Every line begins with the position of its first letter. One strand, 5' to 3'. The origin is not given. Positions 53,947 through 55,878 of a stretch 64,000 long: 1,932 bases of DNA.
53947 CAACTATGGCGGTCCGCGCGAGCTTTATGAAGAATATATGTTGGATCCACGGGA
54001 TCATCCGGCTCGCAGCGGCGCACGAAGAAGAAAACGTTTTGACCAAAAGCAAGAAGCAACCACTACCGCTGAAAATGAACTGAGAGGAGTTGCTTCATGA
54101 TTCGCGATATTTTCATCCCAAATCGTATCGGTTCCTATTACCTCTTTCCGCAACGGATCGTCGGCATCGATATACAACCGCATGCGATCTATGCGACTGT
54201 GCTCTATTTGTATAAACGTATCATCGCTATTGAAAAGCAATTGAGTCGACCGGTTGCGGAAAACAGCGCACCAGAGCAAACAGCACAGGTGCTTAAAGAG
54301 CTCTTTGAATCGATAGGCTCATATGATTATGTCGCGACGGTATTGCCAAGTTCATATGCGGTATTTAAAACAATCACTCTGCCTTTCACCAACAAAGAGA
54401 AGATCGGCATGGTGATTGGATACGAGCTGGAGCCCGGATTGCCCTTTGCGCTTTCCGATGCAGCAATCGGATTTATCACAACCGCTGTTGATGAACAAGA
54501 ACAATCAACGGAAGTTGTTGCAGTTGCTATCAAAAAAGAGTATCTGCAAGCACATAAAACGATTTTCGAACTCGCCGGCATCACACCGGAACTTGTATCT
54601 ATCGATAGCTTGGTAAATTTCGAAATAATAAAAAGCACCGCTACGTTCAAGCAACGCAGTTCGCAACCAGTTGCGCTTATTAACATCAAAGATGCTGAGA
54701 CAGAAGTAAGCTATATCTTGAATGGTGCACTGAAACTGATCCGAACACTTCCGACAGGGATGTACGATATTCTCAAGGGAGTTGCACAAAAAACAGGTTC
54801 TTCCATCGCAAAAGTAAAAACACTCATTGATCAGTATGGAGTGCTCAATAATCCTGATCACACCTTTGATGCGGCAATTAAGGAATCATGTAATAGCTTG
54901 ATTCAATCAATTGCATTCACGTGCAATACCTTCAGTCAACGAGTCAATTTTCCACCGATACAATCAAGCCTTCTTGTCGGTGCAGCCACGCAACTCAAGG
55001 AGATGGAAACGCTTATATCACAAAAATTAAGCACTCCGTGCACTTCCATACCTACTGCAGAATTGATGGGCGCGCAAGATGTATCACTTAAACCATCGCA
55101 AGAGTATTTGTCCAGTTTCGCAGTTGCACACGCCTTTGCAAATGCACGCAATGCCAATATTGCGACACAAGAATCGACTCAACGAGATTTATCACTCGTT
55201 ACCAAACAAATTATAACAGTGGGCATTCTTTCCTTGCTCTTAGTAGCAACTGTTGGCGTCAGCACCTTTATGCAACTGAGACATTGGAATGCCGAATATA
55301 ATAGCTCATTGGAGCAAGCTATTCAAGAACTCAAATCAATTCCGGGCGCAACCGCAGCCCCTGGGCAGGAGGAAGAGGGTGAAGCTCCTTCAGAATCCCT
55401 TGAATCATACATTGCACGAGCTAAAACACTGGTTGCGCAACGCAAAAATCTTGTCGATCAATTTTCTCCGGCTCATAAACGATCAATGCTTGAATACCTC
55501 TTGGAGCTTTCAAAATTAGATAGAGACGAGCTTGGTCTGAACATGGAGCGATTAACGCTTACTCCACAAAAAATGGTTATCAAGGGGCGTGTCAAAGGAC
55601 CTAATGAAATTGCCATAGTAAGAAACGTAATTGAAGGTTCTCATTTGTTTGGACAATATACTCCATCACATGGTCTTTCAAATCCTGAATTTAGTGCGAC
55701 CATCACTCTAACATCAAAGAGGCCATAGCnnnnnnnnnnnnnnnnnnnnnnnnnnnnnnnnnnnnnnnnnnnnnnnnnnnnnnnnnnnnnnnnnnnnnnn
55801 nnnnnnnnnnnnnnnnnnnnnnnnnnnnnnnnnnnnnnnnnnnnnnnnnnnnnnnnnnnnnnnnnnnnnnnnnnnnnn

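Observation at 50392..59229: Secretion/pilus operon with two tandem secretins around a GspL/GspM-like pair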

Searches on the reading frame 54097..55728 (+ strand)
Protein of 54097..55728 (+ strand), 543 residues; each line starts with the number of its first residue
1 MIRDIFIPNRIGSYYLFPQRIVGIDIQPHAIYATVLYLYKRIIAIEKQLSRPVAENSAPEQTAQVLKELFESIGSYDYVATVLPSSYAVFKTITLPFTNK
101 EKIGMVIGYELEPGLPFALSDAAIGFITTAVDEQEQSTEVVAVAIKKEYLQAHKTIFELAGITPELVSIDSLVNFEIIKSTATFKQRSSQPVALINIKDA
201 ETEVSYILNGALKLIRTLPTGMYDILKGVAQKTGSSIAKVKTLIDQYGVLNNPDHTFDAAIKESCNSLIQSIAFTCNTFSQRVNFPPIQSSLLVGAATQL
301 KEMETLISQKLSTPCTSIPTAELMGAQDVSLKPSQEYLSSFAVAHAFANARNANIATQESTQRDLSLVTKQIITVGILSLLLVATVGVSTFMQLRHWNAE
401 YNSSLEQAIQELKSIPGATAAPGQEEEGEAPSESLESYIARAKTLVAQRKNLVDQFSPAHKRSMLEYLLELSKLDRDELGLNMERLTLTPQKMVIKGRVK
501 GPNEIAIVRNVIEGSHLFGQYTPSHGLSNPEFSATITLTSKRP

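Call 3: search_protein_families(library=pfam, proteins=[window:54097-55728:+], max_evalue=0.01)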
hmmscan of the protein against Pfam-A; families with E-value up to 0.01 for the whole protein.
window:54097-55728:+ (543 aa): 1 family
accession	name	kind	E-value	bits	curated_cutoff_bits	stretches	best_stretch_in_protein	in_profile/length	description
PF11104.14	PilM_2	-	6.4e-14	52.1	27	1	23-344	1-332/340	Type IV pilus assembly protein PilM;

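Call 4: search_protein_families(library=ncbifam, proteins=[window:54097-55728:+], max_evalue=0.01)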
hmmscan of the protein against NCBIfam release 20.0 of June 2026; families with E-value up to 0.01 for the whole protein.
window:54097-55728:+ (543 aa): 2 families
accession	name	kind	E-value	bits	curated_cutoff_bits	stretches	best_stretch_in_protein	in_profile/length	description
TIGR01175.1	pilM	subfamily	6.5e-23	81.3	133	1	21-343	5-339/348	type IV pilus assembly protein PilM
NF045709.1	Amuc_1101_fam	equivalog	6.8e-07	28.5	650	1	48-238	40-225/608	Amuc_1101 family PilM-like pilus complex protein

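Call 9: find_homologous_proteins(query=window:54097-55728:+, max_evalue=0.001)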
Query window:54097-55728:+ (543 aa): 8 proteins with E <= 0.001 among 8000 candidates.
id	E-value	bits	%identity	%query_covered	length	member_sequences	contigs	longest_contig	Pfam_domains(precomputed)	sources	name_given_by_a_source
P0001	0.0e+0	1171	100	100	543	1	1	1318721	PF11104.15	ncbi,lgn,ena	-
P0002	9.0e-71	257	33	100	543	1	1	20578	PF14450.13,PF11104.15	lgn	-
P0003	4.4e-68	249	33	95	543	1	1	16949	PF14450.13,PF11104.15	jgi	jgi:type IV pilus assembly protein PilM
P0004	1.6e-65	240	32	100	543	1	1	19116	PF05134.20,PF11104.15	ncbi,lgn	-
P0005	8.9e-63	231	31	95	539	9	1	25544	PF11104.15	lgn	-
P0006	7.5e-61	225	30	100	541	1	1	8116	PF05134.20,PF11104.15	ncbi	-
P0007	1.0e-52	198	29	94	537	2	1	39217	PF05134.20,PF11104.15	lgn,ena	-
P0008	8.7e-49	185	28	94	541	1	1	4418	PF11104.15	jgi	jgi:Tfp pilus assembly PilM family ATPase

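Call 10: find_encoding_contigs(protein=P0002, flank=10000, max_places=2)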
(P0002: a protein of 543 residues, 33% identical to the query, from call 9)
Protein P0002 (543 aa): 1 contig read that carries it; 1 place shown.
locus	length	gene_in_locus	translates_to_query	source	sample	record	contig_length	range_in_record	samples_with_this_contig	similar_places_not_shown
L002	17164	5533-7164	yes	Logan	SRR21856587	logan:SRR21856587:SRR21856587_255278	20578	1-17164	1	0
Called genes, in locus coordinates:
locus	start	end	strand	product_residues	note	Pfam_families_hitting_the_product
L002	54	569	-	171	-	PF22769:DCD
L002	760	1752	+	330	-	PF00493:MCM (weak), PF20030:bpMoxR, PF07726:AAA_3, PF07728:AAA_5, PF17863:AAA_lid_2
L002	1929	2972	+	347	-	PF11356:T2SSC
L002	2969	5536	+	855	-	PF21305:type_II_gspD_N0, PF03958:Secretin_N, PF00263:Secretin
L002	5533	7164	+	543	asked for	PF11104:PilM_2, PF14450:FtsA (faint)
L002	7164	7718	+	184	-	-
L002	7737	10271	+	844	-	PF21305:type_II_gspD_N0 (faint), PF03958:Secretin_N, PF00263:Secretin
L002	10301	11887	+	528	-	PF09820:AAA-ATPase_like, PF08011:PDDEXK_9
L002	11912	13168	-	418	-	PF03952:Enolase_N, PF00113:Enolase_C, PF13378:MR_MLE_C (faint)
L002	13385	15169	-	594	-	PF01336:tRNA_anti-codon, PF00152:tRNA-synt_2, PF02938:GAD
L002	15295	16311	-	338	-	PF00268:Ribonuc_red_sm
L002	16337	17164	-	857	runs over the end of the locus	PF00317:Ribonuc_red_lgN, PF02867:Ribonuc_red_lgC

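Call 11: find_encoding_contigs(protein=P0004, flank=10000, max_places=2)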
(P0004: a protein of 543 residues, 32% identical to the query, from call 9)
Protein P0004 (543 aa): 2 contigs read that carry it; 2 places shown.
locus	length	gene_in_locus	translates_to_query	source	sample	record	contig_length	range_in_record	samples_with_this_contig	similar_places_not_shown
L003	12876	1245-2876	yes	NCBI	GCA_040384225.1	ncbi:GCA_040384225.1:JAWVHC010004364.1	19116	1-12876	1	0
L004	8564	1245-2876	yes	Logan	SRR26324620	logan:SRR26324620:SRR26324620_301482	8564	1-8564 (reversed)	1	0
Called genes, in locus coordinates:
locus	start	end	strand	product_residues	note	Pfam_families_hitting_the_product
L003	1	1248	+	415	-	?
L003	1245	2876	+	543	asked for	PF11104:PilM_2, PF05134:T2SSL (weak)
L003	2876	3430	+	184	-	-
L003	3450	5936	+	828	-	PF21305:type_II_gspD_N0 (weak), PF03958:Secretin_N, PF00263:Secretin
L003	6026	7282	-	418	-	PF03952:Enolase_N, PF00113:Enolase_C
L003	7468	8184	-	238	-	-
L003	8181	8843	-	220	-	-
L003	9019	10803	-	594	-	PF01336:tRNA_anti-codon, PF00152:tRNA-synt_2, PF02938:GAD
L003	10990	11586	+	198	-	-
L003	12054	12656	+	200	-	-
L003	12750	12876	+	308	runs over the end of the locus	PF17773:UPF0176_N, PF00581:Rhodanese, PF12368:Rhodanese_C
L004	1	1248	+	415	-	?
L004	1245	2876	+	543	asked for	PF11104:PilM_2, PF05134:T2SSL (weak)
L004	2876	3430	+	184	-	-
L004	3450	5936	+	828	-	PF21305:type_II_gspD_N0 (weak), PF03958:Secretin_N, PF00263:Secretin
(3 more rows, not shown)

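Call 12: find_encoding_contigs(protein=P0007, flank=10000, max_places=2)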
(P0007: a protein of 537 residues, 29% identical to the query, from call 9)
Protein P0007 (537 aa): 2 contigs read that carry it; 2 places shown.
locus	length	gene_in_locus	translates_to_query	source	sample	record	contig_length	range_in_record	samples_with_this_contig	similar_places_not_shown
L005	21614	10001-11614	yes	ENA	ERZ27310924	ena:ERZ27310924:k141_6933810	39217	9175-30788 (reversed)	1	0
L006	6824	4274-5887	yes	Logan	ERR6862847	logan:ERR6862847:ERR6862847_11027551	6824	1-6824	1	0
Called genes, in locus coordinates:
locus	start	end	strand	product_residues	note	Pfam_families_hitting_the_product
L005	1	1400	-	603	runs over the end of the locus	-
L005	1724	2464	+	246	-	-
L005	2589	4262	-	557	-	PF09820:AAA-ATPase_like, PF08011:PDDEXK_9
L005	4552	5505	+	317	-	PF00493:MCM (weak), PF20030:bpMoxR, PF00004:AAA (weak), PF07726:AAA_3, PF07728:AAA_5, PF17863:AAA_lid_2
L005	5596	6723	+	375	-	PF11356:T2SSC (weak)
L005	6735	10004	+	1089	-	PF03958:Secretin_N, PF00263:Secretin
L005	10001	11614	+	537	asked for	PF05134:T2SSL (weak), PF11104:PilM_2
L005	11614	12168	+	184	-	-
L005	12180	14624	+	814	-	PF03958:Secretin_N (weak), PF00263:Secretin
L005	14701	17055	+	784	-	PF03958:Secretin_N (faint), PF00263:Secretin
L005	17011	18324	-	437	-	PF03952:Enolase_N, PF00113:Enolase_C, PF13378:MR_MLE_C (weak)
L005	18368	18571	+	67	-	-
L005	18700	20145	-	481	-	PF01753:zf-MYND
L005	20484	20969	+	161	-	PF02870:Methyltransf_1N (weak), PF01035:DNA_binding_1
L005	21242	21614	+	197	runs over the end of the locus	PF13302:Acetyltransf_3, PF00583:Acetyltransf_1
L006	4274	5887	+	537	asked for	PF05134:T2SSL (weak), PF11104:PilM_2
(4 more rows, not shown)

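Call 13: find_encoding_contigs(protein=P0005, flank=10000, max_places=2)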
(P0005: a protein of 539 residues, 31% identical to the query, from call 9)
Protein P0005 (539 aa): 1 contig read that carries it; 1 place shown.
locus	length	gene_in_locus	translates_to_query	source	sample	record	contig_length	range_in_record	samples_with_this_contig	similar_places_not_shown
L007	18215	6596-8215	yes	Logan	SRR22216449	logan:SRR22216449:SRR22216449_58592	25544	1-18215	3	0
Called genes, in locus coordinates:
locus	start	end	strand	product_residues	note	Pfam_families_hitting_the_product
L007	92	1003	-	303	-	PF00892:EamA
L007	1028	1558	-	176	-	PF22769:DCD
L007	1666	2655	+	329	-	PF00493:MCM (weak), PF20030:bpMoxR, PF00004:AAA (faint), PF07726:AAA_3, PF07728:AAA_5, PF17863:AAA_lid_2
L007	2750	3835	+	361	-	PF11356:T2SSC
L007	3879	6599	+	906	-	PF21305:type_II_gspD_N0 (faint), PF03958:Secretin_N, PF00263:Secretin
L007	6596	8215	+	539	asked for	PF11104:PilM_2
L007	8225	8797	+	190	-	-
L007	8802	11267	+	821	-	PF21305:type_II_gspD_N0 (faint), PF03958:Secretin_N, PF00263:Secretin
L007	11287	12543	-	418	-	PF03952:Enolase_N, PF00113:Enolase_C, PF13378:MR_MLE_C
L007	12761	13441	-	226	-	-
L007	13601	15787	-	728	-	PF03571:Peptidase_M49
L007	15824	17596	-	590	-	PF01336:tRNA_anti-codon, PF00152:tRNA-synt_2, PF02938:GAD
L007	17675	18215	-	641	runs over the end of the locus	-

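Call 16: find_related_loci(query=A1, collection=genome_contigs, flank=10000)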
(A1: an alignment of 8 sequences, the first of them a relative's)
Query A1 (543 aa) in genome_contigs; peptide patterns used: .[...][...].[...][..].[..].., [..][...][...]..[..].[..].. (x = any residue, [..] = any of these).
61 stretches matched a pattern; 18 encode a relative of the query (tblastn E <= 1e-3); 18 distinct loci.
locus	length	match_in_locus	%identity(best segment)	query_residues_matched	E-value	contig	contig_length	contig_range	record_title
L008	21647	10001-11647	34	1-542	4e-94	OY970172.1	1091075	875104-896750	MAG: uncultured bacterium isolate MFD00082.bin.c.6 genome assembly, chromosome: 1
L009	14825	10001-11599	31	1-538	5e-77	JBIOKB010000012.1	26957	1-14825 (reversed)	MAG: Candidatus Babeliales bacterium isolate GcC11-27 k141_1803461_length_26957_cov_67.9700, whole genome shotgun sequen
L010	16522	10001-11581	30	1-531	2e-69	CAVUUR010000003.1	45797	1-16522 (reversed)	MAG: uncultured bacterium isolate MFD01188.bin.2.122 genome assembly, contig: contig_136073, whole genome shotgun sequen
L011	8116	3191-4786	30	1-542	3e-68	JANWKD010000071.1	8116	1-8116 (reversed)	MAG: Candidatus Babeliales bacterium isolate CRAIB_MAG84 c_000000095289, whole genome shotgun sequence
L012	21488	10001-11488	32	1-496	5e-65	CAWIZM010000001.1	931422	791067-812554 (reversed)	MAG: uncultured bacterium isolate MFD06092.bin.1.94 genome assembly, contig: contig_40501, whole genome shotgun sequence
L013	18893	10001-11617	30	1-541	8e-65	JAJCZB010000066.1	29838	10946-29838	MAG: Candidatus Dependentiae bacterium isolate OFTM129 OFTM129_65, whole genome shotgun sequence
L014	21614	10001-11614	28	1-542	2e-64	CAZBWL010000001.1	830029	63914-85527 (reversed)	MAG TPA_asm: uncultured Pseudomonadota bacterium isolate SRP242652_co2_172 genome assembly, contig: NODE_2_length_830029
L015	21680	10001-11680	30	1-539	4e-63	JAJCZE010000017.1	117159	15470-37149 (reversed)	MAG: Candidatus Dependentiae bacterium isolate OFTM262 OFTM262_16, whole genome shotgun sequence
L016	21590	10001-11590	31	1-539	3e-73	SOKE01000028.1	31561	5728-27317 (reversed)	MAG: Candidatus Dependentiae bacterium isolate E44_bin52 NODE_368_length_31561_cov_6.547896, whole genome shotgun sequen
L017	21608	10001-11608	30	1-540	9e-63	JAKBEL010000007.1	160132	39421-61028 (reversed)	MAG: bacterium isolate BP7.bin34 NODE_85_length_160132_cov_8.065585, whole genome shotgun sequence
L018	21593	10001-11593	29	1-538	2e-61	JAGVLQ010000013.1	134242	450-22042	MAG: Candidatus Babeliales bacterium isolate SW_22 c_000000016672, whole genome shotgun sequence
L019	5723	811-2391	27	1-538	3e-60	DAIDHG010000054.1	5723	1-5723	MAG TPA_asm: bacterium isolate clean339 NODE_54_length_5723_cov_3.598831, whole genome shotgun sequence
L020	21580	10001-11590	28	1-536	1e-56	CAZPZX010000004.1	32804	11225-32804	MAG TPA_asm: uncultured Pseudomonadota bacterium isolate SRP199154_co2_38 genome assembly, contig: NODE_768_length_32804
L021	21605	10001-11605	29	1-543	6e-56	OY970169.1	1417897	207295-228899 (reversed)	MAG: uncultured bacterium isolate MFD02248.bin.2.92 genome assembly, chromosome: 1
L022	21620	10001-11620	26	1-541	5e-51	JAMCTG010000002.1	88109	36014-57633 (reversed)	MAG: Candidatus Dependentiae bacterium isolate FK_Sedi_A_Bin.178 NODE_388_length_88109_cov_13.5989, whole genome shotgun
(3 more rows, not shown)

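Call 29: search_solved_structures(query=A1, max_evalue=1, show_alignments=0)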
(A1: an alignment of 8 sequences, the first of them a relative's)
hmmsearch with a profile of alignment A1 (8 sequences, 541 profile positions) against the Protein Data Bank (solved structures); distinct sequences matched with E-value up to 1: 12.
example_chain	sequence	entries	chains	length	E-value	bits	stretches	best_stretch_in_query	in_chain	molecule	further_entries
3jc8_Ma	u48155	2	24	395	1.8e-25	92.7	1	21-323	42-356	Type IV pilus biogenesis protein PilM | PilM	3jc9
5eox_A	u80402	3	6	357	2.3e-19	72.5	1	21-320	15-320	Type 4 fimbrial biogenesis protein PilM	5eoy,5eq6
5eou_A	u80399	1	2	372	2.5e-19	72.4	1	21-320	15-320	Type 4 fimbrial biogenesis protein PilM,Type 4 fimbrial biogenesis protein PilN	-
2ych_A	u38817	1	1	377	3.6e-13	52.1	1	77-322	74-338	COMPETENCE PROTEIN PILM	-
1e4f_T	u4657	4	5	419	0.0033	19.2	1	191-252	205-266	CELL DIVISION PROTEIN FTSA | CELL DIVISION PROTEIN FTSA, PUTATIVE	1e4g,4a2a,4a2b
8r2n_A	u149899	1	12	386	0.004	18.9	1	260-315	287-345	Actin/actin family protein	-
3wt0_A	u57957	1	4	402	0.0061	18.3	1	145-342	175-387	Cell division protein FtsA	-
3wqt_A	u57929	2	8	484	0.0095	17.7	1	145-342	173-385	Cell division protein FtsA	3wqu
7e1c_A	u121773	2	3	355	0.2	13.3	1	207-321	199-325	Cell shape-determining protein MreB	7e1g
4zry_B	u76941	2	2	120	0.29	12.8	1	399-453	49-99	Keratin, type II cytoskeletal 1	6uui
6h9l_A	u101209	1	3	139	0.74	11.4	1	408-480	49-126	Uncharacterized protein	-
6cgh_A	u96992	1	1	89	0.87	11.2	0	434-503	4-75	DnaJ homolog subfamily C member 2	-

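Call 58: find_related_loci(query=A1, collection=metagenome_contigs, flank=10000)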
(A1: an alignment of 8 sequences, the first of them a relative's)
Query A1 (543 aa) in metagenome_contigs; peptide patterns used: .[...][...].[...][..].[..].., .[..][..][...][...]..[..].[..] (x = any residue, [..] = any of these).
89 stretches matched a pattern; 23 encode a relative of the query (tblastn E <= 1e-3); 23 distinct loci.
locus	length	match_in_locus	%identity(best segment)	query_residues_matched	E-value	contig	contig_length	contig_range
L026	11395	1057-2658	33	1-541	1e-80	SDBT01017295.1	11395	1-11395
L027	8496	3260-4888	31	1-539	2e-78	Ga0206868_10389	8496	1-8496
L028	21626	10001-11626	30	1-538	1e-78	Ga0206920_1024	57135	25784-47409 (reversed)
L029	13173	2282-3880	29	1-538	5e-71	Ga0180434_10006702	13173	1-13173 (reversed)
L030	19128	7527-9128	29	1-542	6e-71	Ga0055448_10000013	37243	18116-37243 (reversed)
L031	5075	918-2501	31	1-529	3e-70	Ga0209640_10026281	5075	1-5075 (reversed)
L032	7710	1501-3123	30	1-539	8e-69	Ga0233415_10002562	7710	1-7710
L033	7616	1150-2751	29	1-538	2e-68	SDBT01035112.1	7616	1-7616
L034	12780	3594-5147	29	1-519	2e-68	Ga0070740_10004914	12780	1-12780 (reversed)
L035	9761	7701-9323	30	1-538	5e-68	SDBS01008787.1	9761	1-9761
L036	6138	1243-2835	30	1-536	3e-66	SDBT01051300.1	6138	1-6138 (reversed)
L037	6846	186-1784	28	1-536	4e-64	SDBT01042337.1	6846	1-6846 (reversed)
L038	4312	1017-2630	29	1-538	7e-64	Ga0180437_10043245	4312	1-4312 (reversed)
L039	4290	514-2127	29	1-538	7e-64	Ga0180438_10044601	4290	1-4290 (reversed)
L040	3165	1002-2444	32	1-481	3e-62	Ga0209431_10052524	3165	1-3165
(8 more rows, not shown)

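Call 79: search_protein_families(library=pfam, alignment_id=A1, max_evalue=0.1)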
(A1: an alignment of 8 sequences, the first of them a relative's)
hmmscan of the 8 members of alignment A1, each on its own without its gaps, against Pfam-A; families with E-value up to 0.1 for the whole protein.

A. member 1, P0001 (543 aa): 3 families
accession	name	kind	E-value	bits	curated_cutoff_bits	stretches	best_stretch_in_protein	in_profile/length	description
PF11104.14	PilM_2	-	6.4e-14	52.1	27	1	23-344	1-332/340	Type IV pilus assembly protein PilM;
PF05134.19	T2SSL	-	0.04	13.7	25.5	1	64-172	35-136/231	Type II secretion system (T2SS), protein L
PF10270.14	MMgT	-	0.059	14.3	23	0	360-438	28-105/118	Membrane magnesium transporter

B. families by the number of members that match (of 8 scanned): 13 families
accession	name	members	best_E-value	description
PF11104.14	PilM_2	8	2.2e-29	Type IV pilus assembly protein PilM;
PF05134.19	T2SSL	8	2.3e-07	Type II secretion system (T2SS), protein L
PF14450.12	FtsA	5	2.9e-06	Cell division protein FtsA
PF05137.18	PilN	4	0.00014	Fimbrial assembly protein (PilN)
PF00480.26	ROK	1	0.031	ROK family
PF12875.12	DUF3826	1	0.031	Protein of unknown function (DUF3826)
PF02270.21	TFIIF_beta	1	0.04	TFIIF, beta subunit HTH domain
PF06305.16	LapA_dom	1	0.041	Lipopolysaccharide assembly protein A domain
PF10270.14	MMgT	1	0.059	Membrane magnesium transporter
PF14566.11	PTPlike_phytase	1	0.06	Inositol hexakisphosphate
PF11262.13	Tho2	1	0.06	Transcription factor/nuclear export subunit protein 2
PF18215.6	Rtt106_N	1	0.061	Histone chaperone Rtt106 N-terminal domain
PF06379.18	RhaT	1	0.066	L-rhamnose-proton symport protein (RhaT)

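Call 91: search_protein_representatives(alignment_id=A1)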
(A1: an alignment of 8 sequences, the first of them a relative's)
Query: 8 sequences, 541 profile positions. Proteins with E-value up to 0.001 (for the whole library): 17263; up to 1e-10: 7197; up to 1e-30: 577. The best 150 are listed.
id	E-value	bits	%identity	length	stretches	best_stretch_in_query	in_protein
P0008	3.9e-234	794.6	-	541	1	1-540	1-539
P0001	2.4e-213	726.0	-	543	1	1-540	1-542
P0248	6.9e-192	655.2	-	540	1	1-533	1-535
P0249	1.6e-190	650.6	-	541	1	1-539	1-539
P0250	1.2e-188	644.5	-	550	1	1-539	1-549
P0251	1.5e-184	630.9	-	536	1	1-539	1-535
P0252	5.8e-184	629.0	-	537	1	1-524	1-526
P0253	9.3e-184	628.3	-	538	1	1-538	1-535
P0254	1.7e-181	620.8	-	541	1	1-538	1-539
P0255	2.2e-181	620.5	-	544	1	1-539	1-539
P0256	8.1e-181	618.6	-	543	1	1-537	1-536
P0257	2.9e-179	613.5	-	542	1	1-533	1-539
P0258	2.6e-177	607.1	-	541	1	1-537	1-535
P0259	1.2e-176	604.8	-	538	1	1-539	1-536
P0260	5.3e-176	602.7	-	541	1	1-540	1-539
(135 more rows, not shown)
